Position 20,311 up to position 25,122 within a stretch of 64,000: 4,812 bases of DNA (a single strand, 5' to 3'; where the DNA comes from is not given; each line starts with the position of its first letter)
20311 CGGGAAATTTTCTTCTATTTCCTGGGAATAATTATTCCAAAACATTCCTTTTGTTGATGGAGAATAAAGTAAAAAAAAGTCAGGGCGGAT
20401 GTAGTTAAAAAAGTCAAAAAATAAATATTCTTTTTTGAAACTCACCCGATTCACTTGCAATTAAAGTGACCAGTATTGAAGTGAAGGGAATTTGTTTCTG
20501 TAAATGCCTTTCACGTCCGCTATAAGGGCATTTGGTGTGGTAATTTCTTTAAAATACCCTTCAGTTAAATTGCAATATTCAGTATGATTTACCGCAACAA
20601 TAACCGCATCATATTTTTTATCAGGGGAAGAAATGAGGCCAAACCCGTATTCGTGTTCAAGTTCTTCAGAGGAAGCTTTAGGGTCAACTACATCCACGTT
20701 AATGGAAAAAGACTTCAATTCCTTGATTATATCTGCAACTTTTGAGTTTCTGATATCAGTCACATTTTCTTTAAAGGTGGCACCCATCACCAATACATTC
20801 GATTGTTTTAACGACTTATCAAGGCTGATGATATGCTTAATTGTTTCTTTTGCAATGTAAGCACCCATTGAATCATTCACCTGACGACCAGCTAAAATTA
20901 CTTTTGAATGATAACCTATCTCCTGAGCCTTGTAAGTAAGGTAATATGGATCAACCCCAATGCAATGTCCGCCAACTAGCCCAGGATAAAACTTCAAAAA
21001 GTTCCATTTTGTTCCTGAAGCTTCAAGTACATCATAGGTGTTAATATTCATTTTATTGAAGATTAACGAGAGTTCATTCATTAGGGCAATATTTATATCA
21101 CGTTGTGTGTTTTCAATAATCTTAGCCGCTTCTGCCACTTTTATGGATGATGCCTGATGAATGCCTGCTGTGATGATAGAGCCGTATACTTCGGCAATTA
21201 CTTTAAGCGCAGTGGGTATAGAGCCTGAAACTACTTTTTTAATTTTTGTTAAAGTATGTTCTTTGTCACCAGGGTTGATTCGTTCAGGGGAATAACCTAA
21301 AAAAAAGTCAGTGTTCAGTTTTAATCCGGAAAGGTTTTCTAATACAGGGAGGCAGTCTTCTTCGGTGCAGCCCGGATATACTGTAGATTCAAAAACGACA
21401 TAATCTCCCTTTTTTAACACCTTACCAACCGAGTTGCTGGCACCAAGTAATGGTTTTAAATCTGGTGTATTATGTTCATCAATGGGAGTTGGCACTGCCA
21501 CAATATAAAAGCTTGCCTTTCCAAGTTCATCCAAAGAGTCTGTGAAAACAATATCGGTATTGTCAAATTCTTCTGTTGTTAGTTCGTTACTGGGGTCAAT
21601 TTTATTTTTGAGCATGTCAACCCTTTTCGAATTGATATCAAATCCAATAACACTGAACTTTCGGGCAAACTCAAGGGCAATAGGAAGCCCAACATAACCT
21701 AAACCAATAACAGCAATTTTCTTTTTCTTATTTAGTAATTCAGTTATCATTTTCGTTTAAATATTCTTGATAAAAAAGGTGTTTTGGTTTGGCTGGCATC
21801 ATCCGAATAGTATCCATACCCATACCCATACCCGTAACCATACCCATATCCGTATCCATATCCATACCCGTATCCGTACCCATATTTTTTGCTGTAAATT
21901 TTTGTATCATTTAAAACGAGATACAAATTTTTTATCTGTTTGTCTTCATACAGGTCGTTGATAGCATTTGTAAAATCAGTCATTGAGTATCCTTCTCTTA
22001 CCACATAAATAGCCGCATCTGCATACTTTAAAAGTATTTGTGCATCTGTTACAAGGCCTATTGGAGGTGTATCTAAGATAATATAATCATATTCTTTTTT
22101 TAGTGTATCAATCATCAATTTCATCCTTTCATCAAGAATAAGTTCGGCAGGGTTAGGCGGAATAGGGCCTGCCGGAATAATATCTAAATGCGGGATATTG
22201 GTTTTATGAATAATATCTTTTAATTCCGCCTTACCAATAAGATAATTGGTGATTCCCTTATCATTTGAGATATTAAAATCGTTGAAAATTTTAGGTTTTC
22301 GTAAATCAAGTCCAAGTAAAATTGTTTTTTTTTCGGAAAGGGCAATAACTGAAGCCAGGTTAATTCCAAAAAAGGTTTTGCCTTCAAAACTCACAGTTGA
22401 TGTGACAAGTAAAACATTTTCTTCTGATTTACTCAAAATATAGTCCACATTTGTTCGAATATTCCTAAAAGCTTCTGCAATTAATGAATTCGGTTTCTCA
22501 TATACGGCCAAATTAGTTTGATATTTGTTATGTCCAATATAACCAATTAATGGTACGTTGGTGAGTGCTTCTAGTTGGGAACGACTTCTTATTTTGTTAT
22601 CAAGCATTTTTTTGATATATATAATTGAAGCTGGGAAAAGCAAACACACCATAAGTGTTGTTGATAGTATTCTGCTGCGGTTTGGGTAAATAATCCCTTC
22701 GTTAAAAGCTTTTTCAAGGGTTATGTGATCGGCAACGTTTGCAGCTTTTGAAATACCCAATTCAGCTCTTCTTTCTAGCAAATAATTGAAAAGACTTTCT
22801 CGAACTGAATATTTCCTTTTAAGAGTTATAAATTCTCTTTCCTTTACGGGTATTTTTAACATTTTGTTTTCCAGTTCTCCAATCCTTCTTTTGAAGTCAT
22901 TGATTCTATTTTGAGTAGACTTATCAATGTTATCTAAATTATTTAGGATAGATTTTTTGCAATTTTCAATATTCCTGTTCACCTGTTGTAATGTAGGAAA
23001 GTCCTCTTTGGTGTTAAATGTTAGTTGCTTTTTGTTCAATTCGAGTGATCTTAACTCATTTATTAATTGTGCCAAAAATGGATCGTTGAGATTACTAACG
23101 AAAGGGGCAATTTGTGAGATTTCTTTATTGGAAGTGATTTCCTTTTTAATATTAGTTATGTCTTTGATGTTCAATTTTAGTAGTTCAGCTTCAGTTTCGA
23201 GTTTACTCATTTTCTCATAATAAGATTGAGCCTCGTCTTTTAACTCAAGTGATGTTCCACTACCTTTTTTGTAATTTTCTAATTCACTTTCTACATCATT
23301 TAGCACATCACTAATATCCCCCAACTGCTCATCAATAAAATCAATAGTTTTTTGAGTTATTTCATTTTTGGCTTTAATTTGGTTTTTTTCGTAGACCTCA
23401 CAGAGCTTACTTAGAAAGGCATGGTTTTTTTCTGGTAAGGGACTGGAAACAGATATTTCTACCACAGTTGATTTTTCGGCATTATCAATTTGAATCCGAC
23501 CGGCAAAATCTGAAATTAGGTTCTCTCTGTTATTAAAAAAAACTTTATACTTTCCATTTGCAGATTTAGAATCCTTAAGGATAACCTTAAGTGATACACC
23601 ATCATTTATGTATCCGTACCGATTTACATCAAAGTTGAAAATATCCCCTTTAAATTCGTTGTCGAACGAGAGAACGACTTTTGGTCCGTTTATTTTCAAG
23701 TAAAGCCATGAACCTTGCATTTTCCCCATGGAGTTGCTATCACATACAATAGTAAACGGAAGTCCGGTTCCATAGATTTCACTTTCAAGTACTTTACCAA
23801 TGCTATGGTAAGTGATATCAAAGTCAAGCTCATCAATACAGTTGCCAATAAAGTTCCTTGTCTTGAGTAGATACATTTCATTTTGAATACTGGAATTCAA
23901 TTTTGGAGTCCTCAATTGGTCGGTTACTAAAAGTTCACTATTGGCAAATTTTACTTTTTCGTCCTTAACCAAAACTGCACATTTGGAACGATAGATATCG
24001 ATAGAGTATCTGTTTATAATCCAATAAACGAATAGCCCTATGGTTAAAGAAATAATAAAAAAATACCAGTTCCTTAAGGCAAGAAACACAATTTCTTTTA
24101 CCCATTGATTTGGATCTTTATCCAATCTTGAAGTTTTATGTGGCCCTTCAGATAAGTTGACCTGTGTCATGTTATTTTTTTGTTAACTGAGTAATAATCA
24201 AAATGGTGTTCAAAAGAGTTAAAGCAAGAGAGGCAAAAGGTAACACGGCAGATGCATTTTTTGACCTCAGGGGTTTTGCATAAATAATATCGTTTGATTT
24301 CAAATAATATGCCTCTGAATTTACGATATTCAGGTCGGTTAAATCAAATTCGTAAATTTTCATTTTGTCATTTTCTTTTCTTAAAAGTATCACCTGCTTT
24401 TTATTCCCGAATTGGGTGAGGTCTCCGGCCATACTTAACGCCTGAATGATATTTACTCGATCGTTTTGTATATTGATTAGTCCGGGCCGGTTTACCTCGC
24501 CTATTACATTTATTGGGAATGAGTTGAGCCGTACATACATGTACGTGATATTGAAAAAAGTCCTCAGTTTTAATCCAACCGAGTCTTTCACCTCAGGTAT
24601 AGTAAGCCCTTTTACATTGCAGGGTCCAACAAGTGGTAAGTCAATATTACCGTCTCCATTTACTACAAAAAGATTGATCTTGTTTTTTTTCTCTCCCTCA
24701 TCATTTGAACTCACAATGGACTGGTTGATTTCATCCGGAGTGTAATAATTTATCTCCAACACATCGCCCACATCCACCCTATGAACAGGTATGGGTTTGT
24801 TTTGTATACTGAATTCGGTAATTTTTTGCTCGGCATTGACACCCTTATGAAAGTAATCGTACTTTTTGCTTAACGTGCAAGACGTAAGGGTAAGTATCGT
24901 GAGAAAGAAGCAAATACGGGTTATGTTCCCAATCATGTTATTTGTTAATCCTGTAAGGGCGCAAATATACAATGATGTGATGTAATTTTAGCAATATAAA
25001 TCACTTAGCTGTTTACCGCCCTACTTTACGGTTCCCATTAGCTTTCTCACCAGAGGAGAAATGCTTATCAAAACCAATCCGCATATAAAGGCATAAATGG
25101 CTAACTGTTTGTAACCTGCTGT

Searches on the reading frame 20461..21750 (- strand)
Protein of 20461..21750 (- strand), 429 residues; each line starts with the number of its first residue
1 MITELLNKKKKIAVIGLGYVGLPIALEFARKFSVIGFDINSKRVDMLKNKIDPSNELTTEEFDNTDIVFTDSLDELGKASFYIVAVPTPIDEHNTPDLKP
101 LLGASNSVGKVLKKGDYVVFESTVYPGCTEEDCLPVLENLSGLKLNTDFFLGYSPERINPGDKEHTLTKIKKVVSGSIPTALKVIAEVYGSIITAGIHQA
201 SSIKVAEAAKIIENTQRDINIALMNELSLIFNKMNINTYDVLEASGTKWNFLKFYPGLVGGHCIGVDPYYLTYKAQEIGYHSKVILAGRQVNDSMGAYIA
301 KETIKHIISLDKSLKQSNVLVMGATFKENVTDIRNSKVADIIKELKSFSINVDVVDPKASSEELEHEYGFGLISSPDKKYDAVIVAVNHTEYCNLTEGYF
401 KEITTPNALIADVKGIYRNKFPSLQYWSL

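Call 11: search_protein_families(library=pfam, proteins=[window:20461-21750:-], max_evalue=0.001)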
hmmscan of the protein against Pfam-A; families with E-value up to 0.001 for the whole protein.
window:20461-21750:- (429 aa): 5 families
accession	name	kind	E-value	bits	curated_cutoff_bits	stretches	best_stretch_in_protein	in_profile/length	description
PF03721.20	UDPG_MGDP_dh_N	-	2e-31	109.5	27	1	10-183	1-181/187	UDP-glucose/GDP-mannose dehydrogenase family, NAD binding domain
PF00984.24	UDPG_MGDP_dh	-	1.3e-24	86.5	25.4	1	205-293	2-93/94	UDP-glucose/GDP-mannose dehydrogenase family, central domain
PF03720.21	UDPG_MGDP_dh_C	-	9.8e-20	71.3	30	1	320-418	1-102/103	UDP-glucose/GDP-mannose dehydrogenase family, UDP binding domain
PF01210.29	NAD_Gly3P_dh_N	-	0.00015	22.2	23.1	0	11-103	1-94/158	NAD-dependent glycerol-3-phosphate dehydrogenase N-terminus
PF03446.21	NAD_binding_2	-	0.00055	20.4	21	0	11-125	1-96/161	NAD binding domain of 6-phosphogluconate dehydrogenase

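Call 78: search_protein_families(library=ncbifam, proteins=[window:20461-21750:-], max_evalue=0.001)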
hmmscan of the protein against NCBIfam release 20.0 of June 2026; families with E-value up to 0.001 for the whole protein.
window:20461-21750:- (429 aa): 8 families
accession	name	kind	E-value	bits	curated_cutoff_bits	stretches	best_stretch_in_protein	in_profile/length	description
NF011729.0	PRK15182.1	equivalog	4.8e-149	496.8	592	1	10-404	7-403/425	Vi polysaccharide biosynthesis UDP-N-acetylglucosamine C-6 dehydrogenase TviB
TIGR03026.1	NDP-sugDHase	subfamily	1.3e-115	386.5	189.8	1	10-414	1-412/413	nucleotide sugar dehydrogenase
NF040825.1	UDPMaNacDH_Arch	equivalog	5.2e-60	203.5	750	1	11-396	2-381/418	UDP-N-acetyl-D-mannosamine dehydrogenase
NF008286.0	PRK11064.1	equivalog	3.6e-58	197.1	459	1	10-416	4-418/420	UDP-N-acetyl-D-mannosamine dehydrogenase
NF041297.1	UDPGDh_AglM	equivalog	1.2e-36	126.6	670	1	11-397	2-400/429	UDP-glucose 6-dehydrogenase AglM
NF047673.2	TeichurnBiosyTuaD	equivalog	1.8e-25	90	700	1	10-363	2-357/439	UDP-glucose 6-dehydrogenase TuaD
NF011631.0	PRK15057.1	equivalog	2e-11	43.7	757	1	11-359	2-339/388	UDP-glucose 6-dehydrogenase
NF043037.1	ThreonDh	equivalog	0.00085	18.8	350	0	9-69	2-63/297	L-threonate dehydrogenase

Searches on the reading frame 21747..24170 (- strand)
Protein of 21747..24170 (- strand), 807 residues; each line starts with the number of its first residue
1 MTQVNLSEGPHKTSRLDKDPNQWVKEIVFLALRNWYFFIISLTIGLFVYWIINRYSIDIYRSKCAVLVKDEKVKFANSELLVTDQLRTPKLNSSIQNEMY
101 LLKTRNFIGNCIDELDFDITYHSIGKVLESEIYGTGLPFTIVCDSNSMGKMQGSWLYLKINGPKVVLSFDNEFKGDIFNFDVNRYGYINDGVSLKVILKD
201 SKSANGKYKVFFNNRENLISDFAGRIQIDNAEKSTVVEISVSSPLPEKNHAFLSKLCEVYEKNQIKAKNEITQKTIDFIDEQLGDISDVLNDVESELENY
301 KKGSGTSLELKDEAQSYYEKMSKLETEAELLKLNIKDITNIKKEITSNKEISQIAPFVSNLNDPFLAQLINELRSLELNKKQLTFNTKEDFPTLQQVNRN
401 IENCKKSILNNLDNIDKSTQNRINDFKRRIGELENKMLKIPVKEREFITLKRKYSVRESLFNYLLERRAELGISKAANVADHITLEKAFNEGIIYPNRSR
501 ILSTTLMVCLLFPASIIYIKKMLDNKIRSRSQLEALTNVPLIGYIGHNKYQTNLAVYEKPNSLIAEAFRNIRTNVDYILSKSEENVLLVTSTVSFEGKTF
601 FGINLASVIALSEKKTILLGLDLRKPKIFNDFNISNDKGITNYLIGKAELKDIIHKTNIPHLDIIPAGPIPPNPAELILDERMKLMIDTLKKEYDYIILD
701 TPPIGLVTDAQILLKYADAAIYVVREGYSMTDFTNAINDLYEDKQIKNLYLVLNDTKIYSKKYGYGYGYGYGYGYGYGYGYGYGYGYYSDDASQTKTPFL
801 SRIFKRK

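Call 11: search_protein_families(library=pfam, proteins=[window:21747-24170:-], max_evalue=0.001)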
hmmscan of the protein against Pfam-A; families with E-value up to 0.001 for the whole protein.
window:21747-24170:- (807 aa): 1 family
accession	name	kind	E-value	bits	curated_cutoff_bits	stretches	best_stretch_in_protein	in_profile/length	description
PF13614.12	AAA_31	-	8.6e-11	42.5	27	1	597-737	14-164/177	AAA domain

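Call 78: search_protein_families(library=ncbifam, proteins=[window:21747-24170:-], max_evalue=0.001)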
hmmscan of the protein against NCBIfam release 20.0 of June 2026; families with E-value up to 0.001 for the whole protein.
window:21747-24170:- (807 aa): 11 families
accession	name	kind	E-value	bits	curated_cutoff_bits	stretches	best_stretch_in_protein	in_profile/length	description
NF008568.0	PRK11519.1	equivalog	2.8e-57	194.4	1068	2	432-775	357-715/720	tyrosine-protein kinase Wzc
NF007350.0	PRK09841.1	equivalog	1.1e-54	185.7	1248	2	433-775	358-722/726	tyrosine-protein kinase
TIGR01007.1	eps_fam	subfamily_domain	1.2e-49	168.6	108.05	1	566-770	1-204/204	polysaccharide biosynthesis tyrosine autokinase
TIGR01005.1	eps_transp_fam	subfamily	2.6e-38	131.7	411.7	2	555-771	517-734/754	exopolysaccharide transport protein family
TIGR03018.1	pepcterm_TyrKin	hypoth_equivalog_domain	3e-38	131.2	230.65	1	556-746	3-202/207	XrtA-associated tyrosine autokinase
TIGR03029.1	EpsG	equivalog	7.3e-32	110.6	313.8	1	554-738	73-257/274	chain length determinant protein tyrosine kinase EpsG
TIGR03007.1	pepcterm_ChnLen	equivalog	7.2e-29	100.4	278.85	2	417-550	327-465/498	XrtA system polysaccharide chain length determinant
TIGR03017.1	EpsF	equivalog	7.2e-09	34.8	422.75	1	225-545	122-443/444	chain length determinant protein EpsF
TIGR01968.1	minD_bact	equivalog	3e-08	33.4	212.9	1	585-756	2-173/261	septum site-determining protein MinD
TIGR01006.1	polys_exp_MPA1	subfamily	2.8e-06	26.9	296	1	473-545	148-221/226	CspC family polysaccharide chain length determinant protein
TIGR01969.1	minD_arch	subfamily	3.6e-06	26.4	201.75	1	595-733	11-148/251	cell division ATPase MinD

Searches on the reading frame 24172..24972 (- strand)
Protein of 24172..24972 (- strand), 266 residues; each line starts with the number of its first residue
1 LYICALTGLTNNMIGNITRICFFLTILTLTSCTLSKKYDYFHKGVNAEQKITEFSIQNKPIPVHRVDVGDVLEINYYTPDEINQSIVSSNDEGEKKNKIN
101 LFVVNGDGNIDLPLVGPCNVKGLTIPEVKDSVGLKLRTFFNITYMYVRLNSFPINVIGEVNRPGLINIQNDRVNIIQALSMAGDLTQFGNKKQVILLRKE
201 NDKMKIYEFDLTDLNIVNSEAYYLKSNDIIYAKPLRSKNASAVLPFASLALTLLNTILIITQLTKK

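Call 11: search_protein_families(library=pfam, proteins=[window:24172-24972:-], max_evalue=0.001)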
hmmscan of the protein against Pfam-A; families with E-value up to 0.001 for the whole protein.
window:24172-24972:- (266 aa): 3 families
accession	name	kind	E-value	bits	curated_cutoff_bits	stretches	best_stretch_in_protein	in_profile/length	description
PF02563.21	Poly_export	-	4.5e-11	43.2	28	1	65-148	8-75/77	Polysaccharide biosynthesis/export protein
PF22461.2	SLBB_2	-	5e-08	33.4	27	1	155-231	4-78/79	SLBB domain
PF10531.15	SLBB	-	0.00011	22.4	27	1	155-205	3-53/55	SLBB domain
